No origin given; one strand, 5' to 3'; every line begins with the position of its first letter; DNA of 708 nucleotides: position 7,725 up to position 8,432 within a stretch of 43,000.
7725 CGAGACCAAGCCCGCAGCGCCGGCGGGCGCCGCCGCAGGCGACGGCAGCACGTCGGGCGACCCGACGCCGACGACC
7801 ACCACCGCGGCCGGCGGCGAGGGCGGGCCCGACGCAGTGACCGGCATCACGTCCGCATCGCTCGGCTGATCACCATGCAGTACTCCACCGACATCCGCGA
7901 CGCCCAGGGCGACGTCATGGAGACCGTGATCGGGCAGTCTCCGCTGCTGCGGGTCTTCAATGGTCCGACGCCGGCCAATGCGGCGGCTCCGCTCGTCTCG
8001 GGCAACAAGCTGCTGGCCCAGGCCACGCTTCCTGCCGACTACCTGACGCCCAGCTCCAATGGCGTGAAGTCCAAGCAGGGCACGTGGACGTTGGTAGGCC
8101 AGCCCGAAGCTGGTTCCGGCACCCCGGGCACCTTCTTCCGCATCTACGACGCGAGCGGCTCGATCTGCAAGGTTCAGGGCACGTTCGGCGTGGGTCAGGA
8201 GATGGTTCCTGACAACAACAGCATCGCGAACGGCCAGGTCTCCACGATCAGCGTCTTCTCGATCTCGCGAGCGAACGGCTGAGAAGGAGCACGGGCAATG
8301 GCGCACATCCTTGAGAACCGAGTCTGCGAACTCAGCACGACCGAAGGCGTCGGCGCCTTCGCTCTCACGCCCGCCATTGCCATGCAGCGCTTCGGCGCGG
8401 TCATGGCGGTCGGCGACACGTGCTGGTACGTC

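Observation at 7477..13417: About 6 kb six-gene insert between the major capsid gene and the head-tail connector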

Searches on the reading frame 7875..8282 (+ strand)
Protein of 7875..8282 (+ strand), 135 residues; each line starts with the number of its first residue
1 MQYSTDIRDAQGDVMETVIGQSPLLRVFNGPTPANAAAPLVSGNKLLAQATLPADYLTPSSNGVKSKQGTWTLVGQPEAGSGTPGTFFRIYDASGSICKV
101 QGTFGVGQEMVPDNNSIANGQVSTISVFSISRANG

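Call 5: search_protein_families(library=pfam, proteins=[window:7875-8282:+], max_evalue=0.01)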
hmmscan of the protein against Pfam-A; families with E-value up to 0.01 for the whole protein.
window:7875-8282:+ (135 aa): 0 families

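Call 6: search_protein_families(library=phrogs, proteins=[window:7875-8282:+], max_evalue=0.01)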
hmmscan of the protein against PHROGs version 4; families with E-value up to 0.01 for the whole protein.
window:7875-8282:+ (135 aa): 1 family
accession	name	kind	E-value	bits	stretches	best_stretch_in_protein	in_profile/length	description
phrog_3758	-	head and packaging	2.2e-17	64.3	1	4-134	6-139/140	virion structural protein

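Call 8: search_dna_similar(query=window:7875-8282:+, collection=phages, mode=protein, max_rows=30, max_evalue=0.001)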
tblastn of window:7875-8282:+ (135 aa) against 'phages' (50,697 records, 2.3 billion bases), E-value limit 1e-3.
Records with a match: 19; places in all: 19; records where one place covers at least 80% of the query: 16.
Best place of each record, by identity: <60% 19.
By first word of the organism name: Mycobacterium 13; Microcystis 3; Caulobacter 2; Pseudanabaena 1.
By host as written in the record: Mycobacterium smegmatis mc2 155 7; Mycobacterium smegmatis mc#155 3; Caulobacter crescentus 2; Mycobacterium smegmatis mc2155 2; Pseudanabaena sp. 1; Microcystis wesenbergii 1; Microcystis aeruginosa 1; Microcystis elabens 1; and 1 more.
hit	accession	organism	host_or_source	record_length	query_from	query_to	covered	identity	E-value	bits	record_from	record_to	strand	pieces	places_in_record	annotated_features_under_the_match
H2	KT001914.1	Caulobacter phage Seuss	Caulobacter crescentus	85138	1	134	99%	41.3%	9e-17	81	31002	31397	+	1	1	hypothetical protein | ribosome_binding_site (x2)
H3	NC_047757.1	Caulobacter phage Seuss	Caulobacter crescentus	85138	1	134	99%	41.3%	9e-17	81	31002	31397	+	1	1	virion structural protein | ribosome_binding_site (x2)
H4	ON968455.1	Pseudanabaena phage Pan4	Pseudanabaena sp.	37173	1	130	96%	39.9%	1e-15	77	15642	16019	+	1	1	hypothetical protein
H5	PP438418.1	Microcystis phage Mwe-JY26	Microcystis wesenbergii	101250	1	134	99%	32.1%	3e-10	62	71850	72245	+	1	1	hypothetical protein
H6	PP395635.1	Microcystis phage Mae-JY02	Microcystis aeruginosa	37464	2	102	75%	35.6%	5e-8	56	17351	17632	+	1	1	hypothetical protein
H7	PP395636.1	Microcystis phage Mel-JY03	Microcystis elabens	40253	2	102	75%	35.6%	5e-8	56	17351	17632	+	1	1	hypothetical protein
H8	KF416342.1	Mycobacterium phage Papyrus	Mycobacterium smegmatis mc2 155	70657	15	129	85%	28.4%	8e-6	49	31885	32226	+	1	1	34: hypothetical protein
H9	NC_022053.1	Mycobacterium phage Papyrus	Mycobacterium smegmatis mc2 155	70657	15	129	85%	28.4%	8e-6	49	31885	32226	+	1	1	34: virion structural protein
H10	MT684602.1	Mycobacterium phage Rope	Mycobacterium smegmatis mc#155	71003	15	129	85%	28.4%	8e-6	49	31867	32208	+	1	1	34: hypothetical protein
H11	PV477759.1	Mycobacterium phage JIND1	Mycobacterium sp.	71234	15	129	85%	28.4%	9e-6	49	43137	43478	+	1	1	virion structural protein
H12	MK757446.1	Mycobacterium phage Candle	Mycobacterium smegmatis mc#155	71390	15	129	85%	28.4%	9e-6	49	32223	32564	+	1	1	34: hypothetical protein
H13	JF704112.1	Mycobacterium phage Send513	Mycobacterium smegmatis mc2 155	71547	15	129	85%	28.4%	9e-6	49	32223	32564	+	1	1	34: hypothetical protein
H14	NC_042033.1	Mycobacterium phage Send513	Mycobacterium smegmatis mc2 155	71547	15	129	85%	28.4%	9e-6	49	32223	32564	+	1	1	34: virion structural protein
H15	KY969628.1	Mycobacterium phage Zenon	Mycobacterium smegmatis mc#155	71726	15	129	85%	28.4%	9e-6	49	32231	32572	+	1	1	hypothetical protein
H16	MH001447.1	Mycobacterium phage Nilo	Mycobacterium smegmatis mc2 155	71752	15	129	85%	28.4%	9e-6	49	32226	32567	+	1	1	35: hypothetical protein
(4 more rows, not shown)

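Call 9: get_annotated_region(hit=H3, flank=9000)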
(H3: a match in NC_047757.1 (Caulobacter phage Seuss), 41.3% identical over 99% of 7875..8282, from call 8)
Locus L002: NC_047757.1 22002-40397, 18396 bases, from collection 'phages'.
description: Caulobacter phage Seuss, complete genome.
organism: Caulobacter phage Seuss (NCBI taxid 1675601)
taxonomy: Viruses; Duplodnaviria; Heunggongvirae; Uroviricota; Caudoviricetes; Seussvirus; Seussvirus seuss
host: Caulobacter crescentus; source: -; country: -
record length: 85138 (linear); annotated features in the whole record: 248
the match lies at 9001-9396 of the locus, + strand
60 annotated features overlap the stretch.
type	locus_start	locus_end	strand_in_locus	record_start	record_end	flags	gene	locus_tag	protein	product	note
CDS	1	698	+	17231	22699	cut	-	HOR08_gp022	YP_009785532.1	tail length tape measure protein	-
regulatory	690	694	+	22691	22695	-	-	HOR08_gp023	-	ribosome_binding_site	-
CDS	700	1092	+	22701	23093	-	-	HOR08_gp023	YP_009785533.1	hypothetical protein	-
regulatory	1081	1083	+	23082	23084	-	-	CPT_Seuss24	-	ribosome_binding_site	-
CDS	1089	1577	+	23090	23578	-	-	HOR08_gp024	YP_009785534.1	minor tail protein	-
regulatory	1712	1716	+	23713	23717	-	-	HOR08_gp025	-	ribosome_binding_site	-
CDS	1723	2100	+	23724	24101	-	-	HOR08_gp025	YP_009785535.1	tail assembly protein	-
regulatory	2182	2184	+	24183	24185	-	-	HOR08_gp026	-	ribosome_binding_site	-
CDS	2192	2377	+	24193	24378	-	-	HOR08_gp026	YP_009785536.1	hypothetical protein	-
regulatory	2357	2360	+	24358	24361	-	-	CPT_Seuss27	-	ribosome_binding_site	-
CDS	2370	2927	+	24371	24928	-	-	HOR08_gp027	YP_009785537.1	tail assembly protein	-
regulatory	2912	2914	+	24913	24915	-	-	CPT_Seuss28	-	ribosome_binding_site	-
CDS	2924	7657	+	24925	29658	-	-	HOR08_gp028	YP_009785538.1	central tail fiber J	-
regulatory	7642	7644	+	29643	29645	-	-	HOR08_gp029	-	ribosome_binding_site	-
CDS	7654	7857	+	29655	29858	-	-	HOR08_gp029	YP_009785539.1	hypothetical protein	-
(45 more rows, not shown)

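Call 10: get_annotated_region(hit=H4, flank=9000)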
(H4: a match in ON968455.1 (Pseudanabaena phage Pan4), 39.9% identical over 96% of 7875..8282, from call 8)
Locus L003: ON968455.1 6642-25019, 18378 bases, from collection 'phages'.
description: Pseudanabaena phage Pan4, complete genome.
organism: Pseudanabaena phage Pan4 (NCBI taxid 2981587)
taxonomy: Viruses; Duplodnaviria; Heunggongvirae; Uroviricota; Caudoviricetes
host: Pseudanabaena sp.; source: water samples from the Lake Chaohu; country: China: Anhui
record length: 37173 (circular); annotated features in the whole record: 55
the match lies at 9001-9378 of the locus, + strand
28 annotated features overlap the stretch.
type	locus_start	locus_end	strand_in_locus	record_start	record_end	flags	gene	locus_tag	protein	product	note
CDS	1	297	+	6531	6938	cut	-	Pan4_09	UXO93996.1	GTA-like tail terminator protein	GTA-like gene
CDS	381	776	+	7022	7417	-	-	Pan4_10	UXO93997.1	major tail protein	Major tail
CDS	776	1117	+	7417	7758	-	-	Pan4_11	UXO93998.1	GTA-like tail tube protein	GTA-like gene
CDS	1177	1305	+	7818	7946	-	-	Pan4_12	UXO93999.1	hypothetical protein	-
CDS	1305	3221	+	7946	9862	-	-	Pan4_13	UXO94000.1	hypothetical protein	-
CDS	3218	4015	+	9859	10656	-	-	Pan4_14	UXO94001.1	hypothetical protein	-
CDS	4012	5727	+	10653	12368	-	-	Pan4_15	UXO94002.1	putative tail protein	Tail protein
CDS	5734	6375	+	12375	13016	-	-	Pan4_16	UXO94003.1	hypothetical protein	-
CDS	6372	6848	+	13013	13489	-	-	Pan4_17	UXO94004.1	hypothetical protein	-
CDS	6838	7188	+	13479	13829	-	-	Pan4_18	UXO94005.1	hypothetical protein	-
CDS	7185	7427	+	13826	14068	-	-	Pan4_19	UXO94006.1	hypothetical protein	-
CDS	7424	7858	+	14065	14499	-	-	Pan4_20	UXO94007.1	hypothetical protein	-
CDS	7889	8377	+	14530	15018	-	-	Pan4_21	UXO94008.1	M15 family metallopeptidase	Metallopeptidase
CDS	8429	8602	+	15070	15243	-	-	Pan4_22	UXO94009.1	hypothetical protein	-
CDS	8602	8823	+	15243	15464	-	-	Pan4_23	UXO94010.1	hypothetical protein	-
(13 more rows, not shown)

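Call 11: get_annotated_region(hit=H9, flank=9000)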
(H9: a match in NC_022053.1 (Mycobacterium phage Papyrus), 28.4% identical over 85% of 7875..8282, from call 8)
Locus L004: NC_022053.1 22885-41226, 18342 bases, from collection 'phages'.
description: Mycobacterium phage Papyrus, complete genome.
organism: Mycobacterium phage Papyrus (NCBI taxid 1383056)
taxonomy: Viruses; Duplodnaviria; Heunggongvirae; Uroviricota; Caudoviricetes; Papyrusvirus; Papyrusvirus papyrus
host: Mycobacterium smegmatis mc2 155; source: soil; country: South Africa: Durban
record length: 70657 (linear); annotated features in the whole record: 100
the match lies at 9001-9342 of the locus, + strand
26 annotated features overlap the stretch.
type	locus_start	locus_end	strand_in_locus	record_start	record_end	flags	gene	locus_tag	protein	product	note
CDS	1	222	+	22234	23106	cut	28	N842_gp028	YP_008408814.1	minor tail protein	-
CDS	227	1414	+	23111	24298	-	29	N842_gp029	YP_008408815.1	minor tail protein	-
CDS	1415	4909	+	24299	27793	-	30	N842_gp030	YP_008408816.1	minor tail protein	-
CDS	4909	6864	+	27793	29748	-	31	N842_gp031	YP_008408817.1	minor tail protein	D-ala-D-ala carboxypeptidase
CDS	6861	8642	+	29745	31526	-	32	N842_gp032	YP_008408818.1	minor tail protein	-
CDS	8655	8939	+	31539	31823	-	33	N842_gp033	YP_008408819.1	hypothetical protein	-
CDS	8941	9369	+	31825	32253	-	34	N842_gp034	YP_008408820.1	virion structural protein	-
CDS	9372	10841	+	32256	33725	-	35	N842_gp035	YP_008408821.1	endolysin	Lysin A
CDS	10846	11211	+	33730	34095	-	36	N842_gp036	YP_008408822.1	hypothetical protein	-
CDS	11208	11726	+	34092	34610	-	37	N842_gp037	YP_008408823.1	hypothetical protein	-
CDS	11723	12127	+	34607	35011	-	38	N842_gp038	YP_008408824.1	membrane protein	-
CDS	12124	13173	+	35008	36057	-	39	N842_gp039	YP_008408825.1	lysin B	Lysin B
CDS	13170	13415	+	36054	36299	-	40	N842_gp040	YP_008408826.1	NrdH-like glutaredoxin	Glutaredoxin (NrdH)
CDS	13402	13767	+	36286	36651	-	41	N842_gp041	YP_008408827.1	hypothetical protein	-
CDS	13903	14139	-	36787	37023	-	42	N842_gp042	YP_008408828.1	hypothetical protein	-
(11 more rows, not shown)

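Call 38: search_protein_families(library=pfam, proteins=[window:7875-8282:+], max_evalue=10)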
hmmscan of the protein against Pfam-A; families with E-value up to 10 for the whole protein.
window:7875-8282:+ (135 aa): 0 families

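Call 45: search_solved_structures(query=window:7875-8282:+, max_evalue=10)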
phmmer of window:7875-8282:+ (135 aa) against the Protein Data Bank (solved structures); distinct sequences matched with E-value up to 10: 1.
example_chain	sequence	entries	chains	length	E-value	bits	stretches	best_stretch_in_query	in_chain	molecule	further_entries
6gyw_A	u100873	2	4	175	1.6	12.3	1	11-53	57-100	Diadenylate cyclase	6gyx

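Call 51: find_homologous_proteins(query=window:7875-8282:+, max_evalue=0.001)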
Query window:7875-8282:+ (135 aa): 84 proteins with E <= 0.001 among 108 candidates.
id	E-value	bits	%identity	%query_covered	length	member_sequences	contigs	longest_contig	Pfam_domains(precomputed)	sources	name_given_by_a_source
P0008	3.5e-82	291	100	100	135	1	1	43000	-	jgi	jgi:hypothetical protein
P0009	3.0e-60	220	75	99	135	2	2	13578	-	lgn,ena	-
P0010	2.1e-55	204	70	99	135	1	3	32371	-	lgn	-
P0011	3.0e-51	191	67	99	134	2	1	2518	-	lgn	-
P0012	1.6e-48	182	64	100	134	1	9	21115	-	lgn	-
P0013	2.3e-48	182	67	100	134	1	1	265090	-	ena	-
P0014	2.3e-48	182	65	99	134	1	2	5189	-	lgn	-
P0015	2.6e-48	181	64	100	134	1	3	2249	-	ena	-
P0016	3.0e-48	181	63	99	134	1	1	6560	-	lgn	-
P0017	7.8e-48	180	64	100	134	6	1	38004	-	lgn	-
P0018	1.3e-47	179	68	100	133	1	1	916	-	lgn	-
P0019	1.8e-47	179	63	100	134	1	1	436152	-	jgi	-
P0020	2.6e-47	178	64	99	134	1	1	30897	-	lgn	-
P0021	5.9e-47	177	63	99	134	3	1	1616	-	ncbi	-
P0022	8.6e-47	177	63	100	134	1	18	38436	-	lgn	-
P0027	4.4e-46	174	64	100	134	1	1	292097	-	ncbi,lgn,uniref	ncbi:hypothetical protein [Hydrogenophaga sp.]|uniref:hypothetical protein n=1 Tax=Hydrogenophaga sp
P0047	7.5e-43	164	61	99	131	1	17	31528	-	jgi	jgi:hypothetical protein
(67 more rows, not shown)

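Call 52: find_encoding_contigs(protein=P0010, flank=10000, max_places=2)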
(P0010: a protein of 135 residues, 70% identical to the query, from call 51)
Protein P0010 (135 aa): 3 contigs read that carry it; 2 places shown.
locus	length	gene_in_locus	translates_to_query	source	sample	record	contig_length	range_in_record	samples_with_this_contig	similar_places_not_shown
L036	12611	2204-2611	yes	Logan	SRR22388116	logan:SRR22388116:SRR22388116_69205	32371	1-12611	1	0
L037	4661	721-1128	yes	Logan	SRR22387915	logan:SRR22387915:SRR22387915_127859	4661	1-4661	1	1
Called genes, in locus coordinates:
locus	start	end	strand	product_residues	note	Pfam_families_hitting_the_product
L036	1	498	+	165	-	?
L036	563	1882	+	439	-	PF05065:Phage_capsid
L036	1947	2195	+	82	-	-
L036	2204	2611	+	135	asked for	-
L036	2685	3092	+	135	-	-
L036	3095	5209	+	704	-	-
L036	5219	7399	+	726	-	PF13385:Laminin_G_3 (weak)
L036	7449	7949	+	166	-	-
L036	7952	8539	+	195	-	-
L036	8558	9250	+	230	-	-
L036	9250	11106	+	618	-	PF00657:Lipase_GDSL (weak), PF13472:Lipase_GDSL_2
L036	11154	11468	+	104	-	-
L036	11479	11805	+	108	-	PF05521:Phage_HCP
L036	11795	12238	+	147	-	-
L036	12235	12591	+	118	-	PF11367:Tail_completion_gp17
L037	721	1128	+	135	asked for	-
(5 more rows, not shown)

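Call 53: find_encoding_contigs(protein=P0009, flank=10000, max_places=2)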
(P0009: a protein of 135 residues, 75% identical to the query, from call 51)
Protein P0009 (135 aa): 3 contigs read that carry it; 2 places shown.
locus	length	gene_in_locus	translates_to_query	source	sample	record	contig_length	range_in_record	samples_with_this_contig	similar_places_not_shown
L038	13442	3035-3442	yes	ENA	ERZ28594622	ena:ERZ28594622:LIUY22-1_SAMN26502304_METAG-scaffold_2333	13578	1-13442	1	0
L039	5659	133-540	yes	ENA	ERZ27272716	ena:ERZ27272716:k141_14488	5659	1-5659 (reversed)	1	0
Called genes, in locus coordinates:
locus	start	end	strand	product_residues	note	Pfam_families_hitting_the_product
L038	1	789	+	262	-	?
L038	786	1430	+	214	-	PF04586:Peptidase_S78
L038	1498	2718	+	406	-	PF05065:Phage_capsid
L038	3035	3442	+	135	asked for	-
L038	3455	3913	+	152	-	-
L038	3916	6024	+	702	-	-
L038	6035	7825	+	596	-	-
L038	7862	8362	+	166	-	-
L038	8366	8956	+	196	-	-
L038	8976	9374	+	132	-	-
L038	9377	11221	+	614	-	PF13472:Lipase_GDSL_2 (weak)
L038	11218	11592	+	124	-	-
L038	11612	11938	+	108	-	PF05521:Phage_HCP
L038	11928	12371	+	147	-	-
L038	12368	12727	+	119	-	-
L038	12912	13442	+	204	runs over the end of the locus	-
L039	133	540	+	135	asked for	-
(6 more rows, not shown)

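Call 54: find_encoding_contigs(protein=P0022, flank=10000, max_places=2)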
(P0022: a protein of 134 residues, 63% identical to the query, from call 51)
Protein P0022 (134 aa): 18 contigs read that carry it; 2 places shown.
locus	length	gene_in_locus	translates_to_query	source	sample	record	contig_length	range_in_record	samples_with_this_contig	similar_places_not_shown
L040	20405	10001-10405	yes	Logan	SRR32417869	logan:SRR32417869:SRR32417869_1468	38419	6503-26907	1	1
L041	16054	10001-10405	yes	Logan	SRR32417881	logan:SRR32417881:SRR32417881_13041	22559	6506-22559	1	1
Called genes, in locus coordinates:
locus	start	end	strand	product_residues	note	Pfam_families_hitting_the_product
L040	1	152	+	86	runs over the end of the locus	-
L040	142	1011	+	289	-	-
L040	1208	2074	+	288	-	PF19821:Phage_capsid_2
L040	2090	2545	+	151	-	-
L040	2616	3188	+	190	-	-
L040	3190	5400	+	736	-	-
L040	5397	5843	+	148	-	PF00583:Acetyltransf_1 (weak), PF13508:Acetyltransf_7 (weak)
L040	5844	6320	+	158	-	-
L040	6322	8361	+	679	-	-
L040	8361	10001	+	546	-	-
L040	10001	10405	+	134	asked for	-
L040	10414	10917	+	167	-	-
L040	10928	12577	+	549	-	-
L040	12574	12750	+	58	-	-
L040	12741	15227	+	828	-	-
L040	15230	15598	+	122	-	-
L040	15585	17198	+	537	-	PF22530:Terminase-T7_RNaseH-like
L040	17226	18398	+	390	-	-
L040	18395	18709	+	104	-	PF16082:Phage_holin_2_4, PF16080:Phage_holin_2_3 (weak)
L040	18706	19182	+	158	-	PF05838:Glyco_hydro_108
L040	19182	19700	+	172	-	-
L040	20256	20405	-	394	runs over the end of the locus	PF12167:Arm-DNA-bind_2, PF00589:Phage_integrase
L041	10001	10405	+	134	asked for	-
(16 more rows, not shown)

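Call 65: find_encoding_contigs(protein=P0027, flank=10000, max_places=2)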
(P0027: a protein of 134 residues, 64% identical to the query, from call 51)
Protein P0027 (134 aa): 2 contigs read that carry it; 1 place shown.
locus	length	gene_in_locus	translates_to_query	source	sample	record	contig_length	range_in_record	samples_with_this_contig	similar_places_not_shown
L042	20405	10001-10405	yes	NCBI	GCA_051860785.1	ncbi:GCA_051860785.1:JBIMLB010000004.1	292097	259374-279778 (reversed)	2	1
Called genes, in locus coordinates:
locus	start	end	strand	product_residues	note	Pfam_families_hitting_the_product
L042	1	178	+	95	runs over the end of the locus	-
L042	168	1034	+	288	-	-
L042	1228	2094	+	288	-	PF19821:Phage_capsid_2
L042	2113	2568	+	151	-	-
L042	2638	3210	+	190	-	-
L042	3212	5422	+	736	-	-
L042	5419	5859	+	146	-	PF00583:Acetyltransf_1 (weak)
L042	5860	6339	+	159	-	-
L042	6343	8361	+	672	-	-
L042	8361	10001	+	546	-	-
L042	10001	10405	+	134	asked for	-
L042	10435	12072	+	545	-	-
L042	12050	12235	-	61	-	-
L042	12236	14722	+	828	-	-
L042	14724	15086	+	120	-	-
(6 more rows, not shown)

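Call 66: find_encoding_contigs(protein=P0047, flank=10000, max_places=2)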
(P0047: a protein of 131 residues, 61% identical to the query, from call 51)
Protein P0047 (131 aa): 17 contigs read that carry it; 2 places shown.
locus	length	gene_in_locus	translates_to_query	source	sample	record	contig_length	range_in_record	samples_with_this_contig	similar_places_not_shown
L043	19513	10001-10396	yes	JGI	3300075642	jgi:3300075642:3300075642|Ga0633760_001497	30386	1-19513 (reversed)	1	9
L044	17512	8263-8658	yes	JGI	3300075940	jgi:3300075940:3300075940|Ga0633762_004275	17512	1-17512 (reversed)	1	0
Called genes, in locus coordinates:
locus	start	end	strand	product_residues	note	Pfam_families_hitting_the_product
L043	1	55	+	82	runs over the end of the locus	-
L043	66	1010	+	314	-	-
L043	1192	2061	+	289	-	PF19821:Phage_capsid_2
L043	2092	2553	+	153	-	-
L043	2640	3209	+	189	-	-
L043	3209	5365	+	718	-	-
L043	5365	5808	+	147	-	PF00583:Acetyltransf_1, PF13508:Acetyltransf_7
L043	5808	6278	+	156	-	-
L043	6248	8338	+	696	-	-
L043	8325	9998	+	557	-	-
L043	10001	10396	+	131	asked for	-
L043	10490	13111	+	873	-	-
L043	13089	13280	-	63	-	-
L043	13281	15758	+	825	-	-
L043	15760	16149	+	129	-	-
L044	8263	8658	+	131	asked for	-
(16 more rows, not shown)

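Call 71: predict_structure(alignment_id=A2)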
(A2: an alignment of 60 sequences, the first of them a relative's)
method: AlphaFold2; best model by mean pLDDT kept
length: 135 residues; sequences in the alignment: 60
mean_pLDDT: 95.0   pTM: 0.88
mean pLDDT of the five models: 95.0, 95.0, 94.8, 94.0, 92.6
residues with pLDDT >= 90: 127; 70-90: 7; 50-70: 1; < 50: 0
segments of 3 or more residues with pLDDT < 50: none
pLDDT, mean of each block of 10 residues (from residue 1): 92 94 98 97 97 96 95 97 97 97 96 94 96 75
secondary structure, 60 per line:
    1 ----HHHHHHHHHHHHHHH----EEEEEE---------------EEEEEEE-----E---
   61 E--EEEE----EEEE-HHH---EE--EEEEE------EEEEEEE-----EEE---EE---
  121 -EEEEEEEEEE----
elements in order: H5-19 E24-29 E45-51 E64-67 E72-75 E87-91 E98-104 E110-112 E122-131
